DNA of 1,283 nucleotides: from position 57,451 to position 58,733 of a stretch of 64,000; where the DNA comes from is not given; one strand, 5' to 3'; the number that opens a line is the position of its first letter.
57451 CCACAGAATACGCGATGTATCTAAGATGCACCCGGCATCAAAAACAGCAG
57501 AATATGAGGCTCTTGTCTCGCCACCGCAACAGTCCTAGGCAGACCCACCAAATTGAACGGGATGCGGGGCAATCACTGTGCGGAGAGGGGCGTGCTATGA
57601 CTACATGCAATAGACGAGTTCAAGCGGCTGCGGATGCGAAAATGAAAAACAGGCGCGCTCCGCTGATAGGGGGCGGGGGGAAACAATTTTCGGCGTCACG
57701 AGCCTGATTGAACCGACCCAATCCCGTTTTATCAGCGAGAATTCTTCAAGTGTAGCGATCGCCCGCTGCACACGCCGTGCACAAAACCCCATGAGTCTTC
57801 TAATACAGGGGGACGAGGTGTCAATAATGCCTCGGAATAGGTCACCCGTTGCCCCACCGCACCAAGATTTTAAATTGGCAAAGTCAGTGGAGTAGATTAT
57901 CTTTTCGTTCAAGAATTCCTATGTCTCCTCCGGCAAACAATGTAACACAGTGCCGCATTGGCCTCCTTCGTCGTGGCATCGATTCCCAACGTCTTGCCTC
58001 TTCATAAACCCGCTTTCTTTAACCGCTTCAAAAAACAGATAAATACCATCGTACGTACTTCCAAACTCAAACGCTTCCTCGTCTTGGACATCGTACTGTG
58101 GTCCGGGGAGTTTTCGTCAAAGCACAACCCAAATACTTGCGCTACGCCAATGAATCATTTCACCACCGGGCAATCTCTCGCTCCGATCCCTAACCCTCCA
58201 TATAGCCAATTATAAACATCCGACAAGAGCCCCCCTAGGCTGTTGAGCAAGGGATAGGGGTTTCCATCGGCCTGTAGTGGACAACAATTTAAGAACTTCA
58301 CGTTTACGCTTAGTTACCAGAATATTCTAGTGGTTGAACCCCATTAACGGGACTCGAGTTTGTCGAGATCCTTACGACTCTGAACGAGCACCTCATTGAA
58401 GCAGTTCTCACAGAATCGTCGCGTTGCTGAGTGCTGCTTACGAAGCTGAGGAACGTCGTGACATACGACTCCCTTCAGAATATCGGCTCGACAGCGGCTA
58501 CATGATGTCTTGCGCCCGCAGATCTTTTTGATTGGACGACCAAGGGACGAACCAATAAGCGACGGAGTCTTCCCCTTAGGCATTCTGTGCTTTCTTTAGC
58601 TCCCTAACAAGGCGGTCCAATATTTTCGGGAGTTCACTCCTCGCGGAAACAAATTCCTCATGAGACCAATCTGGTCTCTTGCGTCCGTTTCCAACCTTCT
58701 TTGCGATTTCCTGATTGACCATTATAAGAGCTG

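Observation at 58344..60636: HTH-fused SF2 helicase coupled to a tiny zinc-ribbon protein: candidate uncharacterised defence or mobile-element module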

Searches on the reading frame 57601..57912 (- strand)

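Call 42: search_protein_families(library=pfam, proteins=[window:57601-57912:-], max_evalue=0.05)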
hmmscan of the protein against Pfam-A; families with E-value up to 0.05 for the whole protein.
window:57601-57912:- (103 aa): 2 families
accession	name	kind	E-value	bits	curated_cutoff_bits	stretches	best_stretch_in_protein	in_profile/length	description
PF13730.12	HTH_36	-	0.014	15.6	25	1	39-61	33-55/55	Helix-turn-helix domain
PF14394.12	DUF4423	-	0.048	13.9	30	0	37-85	42-90/165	Domain of unknown function (DUF4423)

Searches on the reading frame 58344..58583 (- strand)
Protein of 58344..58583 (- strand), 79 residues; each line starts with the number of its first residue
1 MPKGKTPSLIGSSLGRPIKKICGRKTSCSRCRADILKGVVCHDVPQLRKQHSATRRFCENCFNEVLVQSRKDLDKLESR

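Call 3: search_protein_families(library=pfam, proteins=[window:58344-58583:-], max_evalue=0.1)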
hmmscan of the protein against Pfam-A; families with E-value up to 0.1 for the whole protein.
window:58344-58583:- (79 aa): 3 families
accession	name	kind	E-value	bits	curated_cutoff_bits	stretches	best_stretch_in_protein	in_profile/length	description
PF21363.3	TRAF3_RING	-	0.045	13.9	26.9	1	41-69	4-32/40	TNF receptor-associated factor 2/3/5, RING domain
PF12251.13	SNAPC3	-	0.08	13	23.8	1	23-71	143-187/199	snRNA-activating protein complex (SNAPc), subunit 3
PF10083.14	DUF2321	-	0.089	12.8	24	1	22-62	32-74/157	Uncharacterized protein conserved in bacteria (DUF2321)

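Call 4: search_protein_families(library=padloc, proteins=[window:58344-58583:-], max_evalue=0.1)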
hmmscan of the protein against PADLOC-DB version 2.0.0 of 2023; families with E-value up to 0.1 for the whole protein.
window:58344-58583:- (79 aa): 1 family
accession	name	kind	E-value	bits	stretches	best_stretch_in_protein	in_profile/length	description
PDLC01150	HEAT_CxxC_PDDEXK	-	0.0058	14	1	38-71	139-172/288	HEAT_CxxC_PD-DEXK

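Call 5: search_protein_families(library=ncbifam, proteins=[window:58344-58583:-], max_evalue=0.1)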
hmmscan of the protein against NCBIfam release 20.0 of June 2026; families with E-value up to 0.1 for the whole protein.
window:58344-58583:- (79 aa): 0 families

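Call 10: find_homologous_proteins(query=window:58344-58583:-, max_evalue=0.01)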
Query window:58344-58583:- (79 aa): 80 proteins with E <= 0.01 among 80 candidates.
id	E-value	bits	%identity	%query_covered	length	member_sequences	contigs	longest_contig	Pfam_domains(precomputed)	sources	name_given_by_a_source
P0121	1.8e-46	173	100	100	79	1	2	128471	-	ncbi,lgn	-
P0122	8.6e-34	132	81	99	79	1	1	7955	-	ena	-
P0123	1.1e-33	132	79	97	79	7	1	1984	-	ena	-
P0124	7.5e-33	129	78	99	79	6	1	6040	-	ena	-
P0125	1.3e-31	125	71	99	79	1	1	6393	-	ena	-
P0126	1.3e-31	125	74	99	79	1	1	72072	-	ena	-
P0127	1.5e-31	125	74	99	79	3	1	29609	-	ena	-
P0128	1.1e-30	122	73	99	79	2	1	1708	-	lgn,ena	-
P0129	3.7e-30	121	69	99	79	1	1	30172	-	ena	-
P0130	3.9e-30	121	72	99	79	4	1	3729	-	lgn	-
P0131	8.9e-30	120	72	99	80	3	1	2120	-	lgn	-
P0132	1.6e-29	119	71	96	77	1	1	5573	-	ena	-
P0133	1.7e-29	119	72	99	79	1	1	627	-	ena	-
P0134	6.9e-29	117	71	99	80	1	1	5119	-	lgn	-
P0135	1.1e-28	116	71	97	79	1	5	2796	-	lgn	-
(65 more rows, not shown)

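Call 58: predict_structure(alignment_id=A4)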
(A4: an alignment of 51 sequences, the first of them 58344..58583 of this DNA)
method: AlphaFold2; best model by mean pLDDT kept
length: 79 residues; sequences in the alignment: 51
mean_pLDDT: 84.6   pTM: 0.66
mean pLDDT of the five models: 84.6, 81.6, 81.5, 81.0, 80.2
residues with pLDDT >= 90: 50; 70-90: 12; 50-70: 16; < 50: 1
segments of 3 or more residues with pLDDT < 50: none
pLDDT, mean of each block of 10 residues (from residue 1): 53 75 94 96 84 87 95 92
secondary structure, 60 per line:
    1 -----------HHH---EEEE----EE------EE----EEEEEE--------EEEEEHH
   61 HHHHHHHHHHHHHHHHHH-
elements in order: E18-21 E40-45 E54-58 H59-78

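Call 63: fold_search(model_id=the predicted structure, library=pdb)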
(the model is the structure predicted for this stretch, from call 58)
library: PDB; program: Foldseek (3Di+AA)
matches with E <= 10: 293; with E <= 0.001: 0
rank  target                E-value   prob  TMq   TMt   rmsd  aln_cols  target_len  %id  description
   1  4av1_D                1.6e-02  1.00  0.54  0.46   3.5        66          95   21  Crystal structure of the human PARP-1 DNA binding domain in complex with DNA (released 2012-06-13)
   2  4av1_B                1.6e-02  1.00  0.54  0.45   3.5        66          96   21  Crystal structure of the human PARP-1 DNA binding domain in complex with DNA (released 2012-06-13)
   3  7s6m_A                1.8e-02  1.00  0.49  0.19   2.8        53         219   19  Human PARP1 deltaV687-E688 bound to a DNA double strand break. (released 2022-06-29)
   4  8g0h_C                1.9e-02  1.00  0.50  0.20   3.1        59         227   20  Human PARP1 deltaV687-E688 bound to UKTT5 (compound 10) and to a DNA double strand break. (released 2024-02-07)
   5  2n8a_MODEL_1_A        2.8e-02  1.00  0.51  0.21   4.0        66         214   23  1H, 13C and 15N chemical shift assignments and solution structure for PARP-1 F1F2 domains in complex with a DN (released 2015-12-02)
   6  3od8_A                2.9e-02  1.00  0.48  0.44   3.0        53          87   21  Human PARP-1 zinc finger 1 (Zn1) bound to DNA (released 2011-01-12)
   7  7s6h_C                3.1e-02  1.00  0.49  0.19   2.8        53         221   19  Human PARP1 deltaV687-E688 bound to NAD+ analog EB-47 and to a DNA double strand break. (released 2022-06-29)
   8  3odc_B                3.1e-02  1.00  0.53  0.43   4.1        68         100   20  Human PARP-1 zinc finger 2 (Zn2) bound to DNA (released 2011-01-12)
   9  7s6h_A                3.5e-02  1.00  0.49  0.19   2.8        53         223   19  Human PARP1 deltaV687-E688 bound to NAD+ analog EB-47 and to a DNA double strand break. (released 2022-06-29)
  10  2l30_MODEL_1_A        3.5e-02  1.00  0.53  0.41   4.0        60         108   17  Human PARP-1 zinc finger 1 (released 2011-02-02)
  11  3oda_B                4.0e-02  1.00  0.51  0.47   2.7        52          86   15  Human PARP-1 zinc finger 1 (Zn1) bound to DNA (released 2011-01-12)
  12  3ode_A                4.9e-02  1.00  0.49  0.43   3.2        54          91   22  Human PARP-1 zinc finger 2 (Zn2) bound to DNA (released 2011-01-12)
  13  3od8_H                4.9e-02  1.00  0.48  0.44   2.9        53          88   19  Human PARP-1 zinc finger 1 (Zn1) bound to DNA (released 2011-01-12)
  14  3od8_D                5.2e-02  1.00  0.51  0.45   2.7        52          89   15  Human PARP-1 zinc finger 1 (Zn1) bound to DNA (released 2011-01-12)
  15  4opx_A                5.2e-02  1.00  0.49  0.19   2.8        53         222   19  Structure of Human PARP-1 bound to a DNA double strand break in complex with (2R)-5-fluoro-2-methyl-2,3-dihydro-1-benz (released 2014-07-02)
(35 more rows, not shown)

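Call 67: search_solved_structures(query=A4, max_evalue=10, show_alignments=3)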
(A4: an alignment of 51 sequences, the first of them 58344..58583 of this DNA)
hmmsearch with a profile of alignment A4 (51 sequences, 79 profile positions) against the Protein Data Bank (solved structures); distinct sequences matched with E-value up to 10: 6.
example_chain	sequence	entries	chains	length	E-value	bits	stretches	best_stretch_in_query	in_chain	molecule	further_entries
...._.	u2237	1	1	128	0.51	13.7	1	24-72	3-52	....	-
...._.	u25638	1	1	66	0.55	13.6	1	35-68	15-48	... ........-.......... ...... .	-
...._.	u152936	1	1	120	0.61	13.4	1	32-74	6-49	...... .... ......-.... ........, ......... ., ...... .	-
2rsi_A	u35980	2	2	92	0.99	12.7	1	6-66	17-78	Zinc finger protein ZFAT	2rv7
8eth_4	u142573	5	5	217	1.2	12.5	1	42-73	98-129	Ribosomal RNA-processing protein 1 homolog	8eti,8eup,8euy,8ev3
3bdw_A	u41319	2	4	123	3.5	11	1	28-72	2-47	Natural killer cells antigen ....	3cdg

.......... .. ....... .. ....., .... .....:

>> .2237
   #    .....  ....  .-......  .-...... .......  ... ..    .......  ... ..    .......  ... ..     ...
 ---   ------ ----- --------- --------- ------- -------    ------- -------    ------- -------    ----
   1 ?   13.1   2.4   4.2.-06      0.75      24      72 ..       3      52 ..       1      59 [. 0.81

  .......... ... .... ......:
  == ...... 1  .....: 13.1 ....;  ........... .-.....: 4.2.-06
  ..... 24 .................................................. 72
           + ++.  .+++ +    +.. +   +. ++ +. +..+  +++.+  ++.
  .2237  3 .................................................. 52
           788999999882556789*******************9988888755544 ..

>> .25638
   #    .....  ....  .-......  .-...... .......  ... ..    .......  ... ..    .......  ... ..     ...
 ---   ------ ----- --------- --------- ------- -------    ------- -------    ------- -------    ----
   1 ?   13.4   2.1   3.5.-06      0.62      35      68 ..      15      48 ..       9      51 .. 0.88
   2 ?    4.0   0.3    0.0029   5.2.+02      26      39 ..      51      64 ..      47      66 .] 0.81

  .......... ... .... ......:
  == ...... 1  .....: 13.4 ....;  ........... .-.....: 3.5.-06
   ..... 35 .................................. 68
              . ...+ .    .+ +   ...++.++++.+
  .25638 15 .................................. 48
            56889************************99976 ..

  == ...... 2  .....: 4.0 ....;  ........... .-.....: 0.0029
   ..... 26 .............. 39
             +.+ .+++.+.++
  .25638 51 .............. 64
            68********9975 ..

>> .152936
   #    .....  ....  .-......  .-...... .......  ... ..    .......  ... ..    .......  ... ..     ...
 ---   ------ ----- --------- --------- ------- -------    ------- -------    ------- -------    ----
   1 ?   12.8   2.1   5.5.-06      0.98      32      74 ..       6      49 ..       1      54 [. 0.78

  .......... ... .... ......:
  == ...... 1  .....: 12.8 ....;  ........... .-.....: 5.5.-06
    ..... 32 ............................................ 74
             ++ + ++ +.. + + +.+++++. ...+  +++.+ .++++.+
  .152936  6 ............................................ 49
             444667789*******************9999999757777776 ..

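Call 73: search_protein_families(library=phrogs, proteins=[window:58344-58583:-], max_evalue=0.01)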
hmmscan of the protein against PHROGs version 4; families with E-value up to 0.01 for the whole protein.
window:58344-58583:- (79 aa): 0 families

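Call 103: fold_search(model_id=the predicted structure, library=viral)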
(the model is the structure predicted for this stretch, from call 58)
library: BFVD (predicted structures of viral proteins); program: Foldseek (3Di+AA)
matches with E <= 10: 401; with E <= 0.001: 0
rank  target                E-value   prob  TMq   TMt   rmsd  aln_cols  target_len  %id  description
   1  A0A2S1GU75            1.8e-03  1.00  0.52  0.63   1.7        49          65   22  (no name in the UniProt tables at hand)
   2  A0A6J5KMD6            1.1e-02  1.00  0.60  0.37   2.9        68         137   19  Uncharacterized protein [uncultured Caudovirales phage]
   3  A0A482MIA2            1.8e-02  1.00  0.59  0.35  10.0        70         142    8  Uncharacterized protein [Nodularia phage vB_NspS-kac65v161]
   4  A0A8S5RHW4            2.0e-02  1.00  0.56  0.65   2.7        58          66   14  Zinc finger domain-containing protein [virus sp. ctiha2]
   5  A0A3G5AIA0            2.0e-02  1.00  0.55  0.28  13.0        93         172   15  Uncharacterized protein [Sylvanvirus sp.]
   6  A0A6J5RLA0            2.7e-02  1.00  0.61  0.62   2.8        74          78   14  Uncharacterized protein [uncultured Caudovirales phage]
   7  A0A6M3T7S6            3.1e-02  1.00  0.48  0.21   1.9        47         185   23  (no name in the UniProt tables at hand)
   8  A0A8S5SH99            3.5e-02  1.00  0.56  0.41   2.8        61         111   18  Uncharacterized protein [Siphoviridae sp. ctBCr48]
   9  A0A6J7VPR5            3.8e-02  1.00  0.54  0.32   2.7        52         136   21  Uncharacterized protein [uncultured Caudovirales phage]
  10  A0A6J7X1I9            4.0e-02  1.00  0.56  0.25   1.7        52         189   25  Uncharacterized protein [uncultured Caudovirales phage]
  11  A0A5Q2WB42            4.3e-02  1.00  0.48  0.69   3.5        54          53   18  (no name in the UniProt tables at hand)
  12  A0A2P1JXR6            4.3e-02  1.00  0.45  0.60   4.2        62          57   16  Uncharacterized protein [Rhodococcus phage Finch]
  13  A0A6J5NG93            4.5e-02  0.99  0.46  0.46   6.2        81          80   12  Uncharacterized protein [uncultured Caudovirales phage]
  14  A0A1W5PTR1            5.2e-02  1.00  0.59  0.79   1.9        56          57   18  (no name in the UniProt tables at hand)
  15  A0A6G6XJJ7            5.2e-02  1.00  0.54  0.32   3.7        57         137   16  Uncharacterized protein [Gordonia phage Skog]
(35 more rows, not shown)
